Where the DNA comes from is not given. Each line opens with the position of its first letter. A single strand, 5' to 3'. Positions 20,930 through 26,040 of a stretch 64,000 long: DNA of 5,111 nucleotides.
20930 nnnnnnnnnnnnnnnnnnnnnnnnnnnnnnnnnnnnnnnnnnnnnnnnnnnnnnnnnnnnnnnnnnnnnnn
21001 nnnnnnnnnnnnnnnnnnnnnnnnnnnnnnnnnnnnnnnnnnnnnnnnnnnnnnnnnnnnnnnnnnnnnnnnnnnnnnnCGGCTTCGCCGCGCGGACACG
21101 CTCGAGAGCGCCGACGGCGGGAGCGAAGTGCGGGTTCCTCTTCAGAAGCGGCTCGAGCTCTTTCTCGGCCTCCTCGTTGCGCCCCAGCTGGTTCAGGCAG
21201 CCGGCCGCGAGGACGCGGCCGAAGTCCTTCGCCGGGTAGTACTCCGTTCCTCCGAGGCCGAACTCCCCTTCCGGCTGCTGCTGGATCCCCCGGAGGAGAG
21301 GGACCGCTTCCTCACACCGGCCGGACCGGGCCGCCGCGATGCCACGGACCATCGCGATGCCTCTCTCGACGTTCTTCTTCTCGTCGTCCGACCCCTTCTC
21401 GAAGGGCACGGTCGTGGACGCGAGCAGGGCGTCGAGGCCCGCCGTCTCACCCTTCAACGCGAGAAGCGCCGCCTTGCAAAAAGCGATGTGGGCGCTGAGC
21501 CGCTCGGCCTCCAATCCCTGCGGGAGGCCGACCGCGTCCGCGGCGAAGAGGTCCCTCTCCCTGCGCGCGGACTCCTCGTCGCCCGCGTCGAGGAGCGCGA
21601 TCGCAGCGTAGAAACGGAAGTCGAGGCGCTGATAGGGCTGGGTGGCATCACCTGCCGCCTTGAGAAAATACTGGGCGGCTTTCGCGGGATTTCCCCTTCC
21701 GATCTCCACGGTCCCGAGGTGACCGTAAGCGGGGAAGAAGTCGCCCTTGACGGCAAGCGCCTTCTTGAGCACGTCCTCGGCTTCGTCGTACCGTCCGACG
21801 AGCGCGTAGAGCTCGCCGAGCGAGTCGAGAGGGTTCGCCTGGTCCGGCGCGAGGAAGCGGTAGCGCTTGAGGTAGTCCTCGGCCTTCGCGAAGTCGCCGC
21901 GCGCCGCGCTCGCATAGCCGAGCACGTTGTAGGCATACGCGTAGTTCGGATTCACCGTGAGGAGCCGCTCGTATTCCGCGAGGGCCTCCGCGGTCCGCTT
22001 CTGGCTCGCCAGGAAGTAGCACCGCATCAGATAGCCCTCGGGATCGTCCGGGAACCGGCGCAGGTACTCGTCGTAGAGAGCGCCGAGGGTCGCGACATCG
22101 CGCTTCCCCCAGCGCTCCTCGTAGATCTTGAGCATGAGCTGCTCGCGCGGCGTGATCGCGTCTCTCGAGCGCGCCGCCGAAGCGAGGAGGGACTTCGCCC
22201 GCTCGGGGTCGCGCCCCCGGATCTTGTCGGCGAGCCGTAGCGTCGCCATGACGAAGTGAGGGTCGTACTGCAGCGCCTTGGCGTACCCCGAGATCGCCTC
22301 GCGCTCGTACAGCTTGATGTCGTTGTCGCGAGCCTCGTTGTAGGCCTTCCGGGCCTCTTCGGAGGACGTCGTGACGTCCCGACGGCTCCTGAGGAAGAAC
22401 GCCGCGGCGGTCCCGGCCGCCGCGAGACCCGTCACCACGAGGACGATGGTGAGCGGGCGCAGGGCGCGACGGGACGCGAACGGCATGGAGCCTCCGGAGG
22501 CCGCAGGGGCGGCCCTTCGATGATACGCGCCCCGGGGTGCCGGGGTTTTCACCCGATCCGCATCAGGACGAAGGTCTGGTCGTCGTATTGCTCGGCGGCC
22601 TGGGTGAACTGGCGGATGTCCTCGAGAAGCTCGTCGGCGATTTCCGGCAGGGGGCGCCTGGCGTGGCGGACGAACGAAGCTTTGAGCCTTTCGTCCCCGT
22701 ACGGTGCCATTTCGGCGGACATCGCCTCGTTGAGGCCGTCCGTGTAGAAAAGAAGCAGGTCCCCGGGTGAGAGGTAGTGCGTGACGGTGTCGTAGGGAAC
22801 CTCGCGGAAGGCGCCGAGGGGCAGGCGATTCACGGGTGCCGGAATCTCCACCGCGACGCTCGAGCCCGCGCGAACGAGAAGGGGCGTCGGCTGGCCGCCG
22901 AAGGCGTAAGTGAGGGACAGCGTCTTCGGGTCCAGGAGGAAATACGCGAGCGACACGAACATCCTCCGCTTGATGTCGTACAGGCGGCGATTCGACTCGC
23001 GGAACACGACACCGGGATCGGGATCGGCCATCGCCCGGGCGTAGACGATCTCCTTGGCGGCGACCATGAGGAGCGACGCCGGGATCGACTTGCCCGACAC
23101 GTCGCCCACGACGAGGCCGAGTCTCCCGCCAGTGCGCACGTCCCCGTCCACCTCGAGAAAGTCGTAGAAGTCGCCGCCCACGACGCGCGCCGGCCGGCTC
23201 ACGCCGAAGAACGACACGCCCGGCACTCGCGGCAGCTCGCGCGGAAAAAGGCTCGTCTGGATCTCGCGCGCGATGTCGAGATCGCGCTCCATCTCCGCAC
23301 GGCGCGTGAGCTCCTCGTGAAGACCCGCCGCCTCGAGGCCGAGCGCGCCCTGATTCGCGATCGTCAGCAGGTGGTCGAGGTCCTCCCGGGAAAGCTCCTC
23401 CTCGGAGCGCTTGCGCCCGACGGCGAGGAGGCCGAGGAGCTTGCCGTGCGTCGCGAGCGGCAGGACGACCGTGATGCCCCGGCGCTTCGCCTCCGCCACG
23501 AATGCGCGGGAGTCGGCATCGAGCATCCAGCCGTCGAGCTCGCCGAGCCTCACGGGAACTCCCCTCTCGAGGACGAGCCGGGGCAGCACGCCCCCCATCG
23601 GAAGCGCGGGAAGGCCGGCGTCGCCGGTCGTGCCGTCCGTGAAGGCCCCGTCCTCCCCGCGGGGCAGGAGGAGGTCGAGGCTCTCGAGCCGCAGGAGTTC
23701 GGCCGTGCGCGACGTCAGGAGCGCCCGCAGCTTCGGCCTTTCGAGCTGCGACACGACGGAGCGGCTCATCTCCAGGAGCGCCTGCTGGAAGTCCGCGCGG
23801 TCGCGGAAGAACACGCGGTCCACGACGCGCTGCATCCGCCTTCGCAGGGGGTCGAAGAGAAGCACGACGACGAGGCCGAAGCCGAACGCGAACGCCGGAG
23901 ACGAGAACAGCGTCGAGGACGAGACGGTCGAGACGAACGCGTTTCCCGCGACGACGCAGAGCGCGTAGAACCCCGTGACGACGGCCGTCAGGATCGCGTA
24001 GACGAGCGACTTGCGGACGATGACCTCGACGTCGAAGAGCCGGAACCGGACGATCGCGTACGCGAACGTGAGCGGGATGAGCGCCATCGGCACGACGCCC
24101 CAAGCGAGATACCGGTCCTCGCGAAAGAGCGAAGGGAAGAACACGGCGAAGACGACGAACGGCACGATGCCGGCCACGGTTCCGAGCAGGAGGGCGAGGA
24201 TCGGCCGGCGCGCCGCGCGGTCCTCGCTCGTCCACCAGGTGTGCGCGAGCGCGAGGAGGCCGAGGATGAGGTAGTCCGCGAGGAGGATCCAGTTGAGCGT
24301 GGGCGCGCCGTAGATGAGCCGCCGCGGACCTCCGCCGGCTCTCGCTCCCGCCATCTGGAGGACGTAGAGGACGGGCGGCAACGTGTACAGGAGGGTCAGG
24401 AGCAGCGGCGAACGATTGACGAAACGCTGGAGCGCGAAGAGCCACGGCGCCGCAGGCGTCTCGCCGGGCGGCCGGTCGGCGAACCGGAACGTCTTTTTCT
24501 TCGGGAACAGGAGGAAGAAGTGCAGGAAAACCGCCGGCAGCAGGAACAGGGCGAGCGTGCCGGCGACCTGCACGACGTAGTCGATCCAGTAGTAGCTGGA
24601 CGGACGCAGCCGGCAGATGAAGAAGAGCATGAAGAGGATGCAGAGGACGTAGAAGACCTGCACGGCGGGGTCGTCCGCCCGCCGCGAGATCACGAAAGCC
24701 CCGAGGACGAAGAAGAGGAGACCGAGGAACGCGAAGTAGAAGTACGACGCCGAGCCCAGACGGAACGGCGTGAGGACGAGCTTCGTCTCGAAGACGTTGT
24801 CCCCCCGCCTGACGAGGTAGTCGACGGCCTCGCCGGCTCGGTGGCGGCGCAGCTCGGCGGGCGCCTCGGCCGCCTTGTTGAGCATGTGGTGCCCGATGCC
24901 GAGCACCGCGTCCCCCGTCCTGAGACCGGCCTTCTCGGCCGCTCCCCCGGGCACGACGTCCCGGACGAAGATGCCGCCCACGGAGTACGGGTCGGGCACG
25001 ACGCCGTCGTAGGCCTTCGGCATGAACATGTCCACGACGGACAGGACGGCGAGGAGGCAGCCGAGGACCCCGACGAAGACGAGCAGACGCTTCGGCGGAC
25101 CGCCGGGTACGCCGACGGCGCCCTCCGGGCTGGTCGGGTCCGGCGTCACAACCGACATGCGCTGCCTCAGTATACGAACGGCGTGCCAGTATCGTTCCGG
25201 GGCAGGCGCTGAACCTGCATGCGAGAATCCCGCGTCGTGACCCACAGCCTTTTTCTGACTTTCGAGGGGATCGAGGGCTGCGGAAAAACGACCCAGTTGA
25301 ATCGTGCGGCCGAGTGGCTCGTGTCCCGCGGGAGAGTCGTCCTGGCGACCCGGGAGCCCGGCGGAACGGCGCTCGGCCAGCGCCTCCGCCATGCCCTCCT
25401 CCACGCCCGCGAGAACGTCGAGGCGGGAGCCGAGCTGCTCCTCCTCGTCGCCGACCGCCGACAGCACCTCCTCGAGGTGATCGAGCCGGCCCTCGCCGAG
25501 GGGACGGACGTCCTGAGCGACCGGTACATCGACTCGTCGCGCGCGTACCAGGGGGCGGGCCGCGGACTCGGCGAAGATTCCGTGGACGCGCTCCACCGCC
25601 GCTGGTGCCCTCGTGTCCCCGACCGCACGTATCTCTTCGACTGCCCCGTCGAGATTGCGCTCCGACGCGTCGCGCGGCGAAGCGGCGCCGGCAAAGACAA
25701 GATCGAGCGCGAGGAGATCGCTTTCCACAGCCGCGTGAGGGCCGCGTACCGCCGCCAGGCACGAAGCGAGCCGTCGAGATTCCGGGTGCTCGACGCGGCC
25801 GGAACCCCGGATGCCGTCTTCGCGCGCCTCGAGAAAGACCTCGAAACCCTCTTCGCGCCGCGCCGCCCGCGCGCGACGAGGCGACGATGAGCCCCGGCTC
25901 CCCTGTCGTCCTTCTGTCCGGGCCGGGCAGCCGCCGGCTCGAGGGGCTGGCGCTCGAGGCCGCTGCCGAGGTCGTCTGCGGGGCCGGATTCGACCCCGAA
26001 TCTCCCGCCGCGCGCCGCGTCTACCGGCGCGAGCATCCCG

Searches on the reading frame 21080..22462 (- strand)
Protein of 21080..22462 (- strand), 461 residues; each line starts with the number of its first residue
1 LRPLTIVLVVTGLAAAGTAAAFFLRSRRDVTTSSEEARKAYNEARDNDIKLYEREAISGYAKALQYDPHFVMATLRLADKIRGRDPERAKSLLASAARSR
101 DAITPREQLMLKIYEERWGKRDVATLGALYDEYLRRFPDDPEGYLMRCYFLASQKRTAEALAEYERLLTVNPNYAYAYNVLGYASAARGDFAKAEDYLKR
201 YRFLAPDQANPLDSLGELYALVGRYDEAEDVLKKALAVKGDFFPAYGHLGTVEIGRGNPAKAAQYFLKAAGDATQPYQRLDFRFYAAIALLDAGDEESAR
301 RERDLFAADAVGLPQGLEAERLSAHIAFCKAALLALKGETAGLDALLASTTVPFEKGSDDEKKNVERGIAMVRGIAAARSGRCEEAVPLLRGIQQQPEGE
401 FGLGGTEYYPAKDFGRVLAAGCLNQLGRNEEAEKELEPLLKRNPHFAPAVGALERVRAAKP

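Call 18: search_protein_families(library=pfam, proteins=[window:21080-22462:-], max_evalue=0.001)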
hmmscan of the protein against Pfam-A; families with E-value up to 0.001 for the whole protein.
window:21080-22462:- (461 aa): 16 families
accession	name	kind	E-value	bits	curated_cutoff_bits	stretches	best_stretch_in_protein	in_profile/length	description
PF14559.12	TPR_19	-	2.1e-17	63.6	25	2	151-209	1-59/68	Tetratricopeptide repeat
PF13428.12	TPR_14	-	3.5e-15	55.4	23.5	0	141-183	1-43/44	Tetratricopeptide repeat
PF07719.23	TPR_2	-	2.5e-14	52.6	27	0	212-237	4-29/34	Tetratricopeptide repeat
PF13432.12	TPR_16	-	2.8e-12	47.3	32.7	1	154-208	10-64/65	Tetratricopeptide repeat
PF13424.12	TPR_12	-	5.7e-12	46.1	30.1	1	206-238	42-74/77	Tetratricopeptide repeat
PF00515.34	TPR_1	-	1.3e-11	44.2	27.8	0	215-239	7-31/34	Tetratricopeptide repeat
PF13431.12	TPR_17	-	3.5e-11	42.9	24.4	0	164-195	2-33/34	Tetratricopeptide repeat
PF13181.12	TPR_8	-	2.2e-10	40.3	25.7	0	215-239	7-31/34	Tetratricopeptide repeat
PF07721.20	TPR_4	-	3e-08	33.9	27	0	215-232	7-24/26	Tetratricopeptide repeat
PF25062.1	ARM_TT21_N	-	3.5e-08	33.9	40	1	130-275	17-167/222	Tetratricopeptide repeat protein 21 N-terminal ARM repeat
PF13414.12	TPR_11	-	8.2e-08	32.3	26.8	1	153-184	6-37/42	TPR repeat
PF13374.12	TPR_10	-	3.8e-07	30.3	27.5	0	212-238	5-31/42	Tetratricopeptide repeat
PF13176.12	TPR_7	-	1.5e-06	28.3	27.9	1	212-241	2-31/36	Tetratricopeptide repeat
PF13371.12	TPR_9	-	1.6e-06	28.4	35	1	152-208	6-62/73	Tetratricopeptide repeat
PF12895.13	ANAPC3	-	3e-05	24.6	27.2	0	154-235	2-82/82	Anaphase-promoting complex, cyclosome, subunit 3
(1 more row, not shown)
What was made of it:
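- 21080..22462 (-): TPR protein with an N-terminal membrane anchor or signal (periplasmic by inference). Pfam TPR (call 18).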

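Call 77: search_protein_families(library=ncbifam, proteins=[window:21080-22462:-], max_evalue=0.00001)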
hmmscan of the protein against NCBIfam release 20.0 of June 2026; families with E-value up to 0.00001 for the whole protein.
window:21080-22462:- (461 aa): 9 families
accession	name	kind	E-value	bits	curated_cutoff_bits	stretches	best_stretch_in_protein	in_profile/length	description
TIGR04510.1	mod_pep_cyc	subfamily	2.2e-21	76.1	400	1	29-395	390-754/814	putative peptide modification system cyclase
TIGR02917.1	PEP_TPR_lipo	equivalog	2.5e-17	62.1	312.2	2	128-237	757-865/899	XrtA/PEP-CTERM system TPR-repeat protein PrsT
NF040959.1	MamA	equivalog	5.3e-10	39.1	200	1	129-269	59-199/204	magnetosome protein MamA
TIGR02521.1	type_IV_pilW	equivalog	8.1e-10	38.6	154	1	137-276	61-202/234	type IV pilus biogenesis/stability protein PilW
TIGR03939.1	PGA_TPR_OMP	equivalog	1.2e-08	33.7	366.65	0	170-259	390-479/800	poly-beta-1,6 N-acetyl-D-glucosamine export porin PgaA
NF052415.1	T3SS_chap_SctY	equivalog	2.5e-07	31.2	70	0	129-201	28-103/106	type III secretion apparatus assembly chaperone SctY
NF033920.0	C39_PA2778_fam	equivalog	3.4e-07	30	150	0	128-200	177-249/255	PA2778 family cysteine peptidase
TIGR00540.1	TPR_hemY_coli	hypoth_equivalog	4e-07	29.1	142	0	140-235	291-385/385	heme biosynthesis-associated TPR protein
NF033762.1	social_mot_Tgl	equivalog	5e-07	29.3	225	0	156-232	151-227/252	social motility TPR repeat lipoprotein Tgl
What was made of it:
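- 21080..22462 (-): Weak PrsT match (call 77).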

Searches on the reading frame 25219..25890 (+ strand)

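Call 18: search_protein_families(library=pfam, proteins=[window:25219-25890:+], max_evalue=0.001)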
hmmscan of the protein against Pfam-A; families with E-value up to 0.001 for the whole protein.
window:25219-25890:+ (223 aa): 2 families
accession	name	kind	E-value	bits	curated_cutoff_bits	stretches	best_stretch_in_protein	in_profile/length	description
PF02223.23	Thymidylate_kin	-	1.8e-44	152.1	27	1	15-200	1-181/185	Thymidylate kinase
PF13401.12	AAA_22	-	9.9e-05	23.1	27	1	10-94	5-81/130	AAA domain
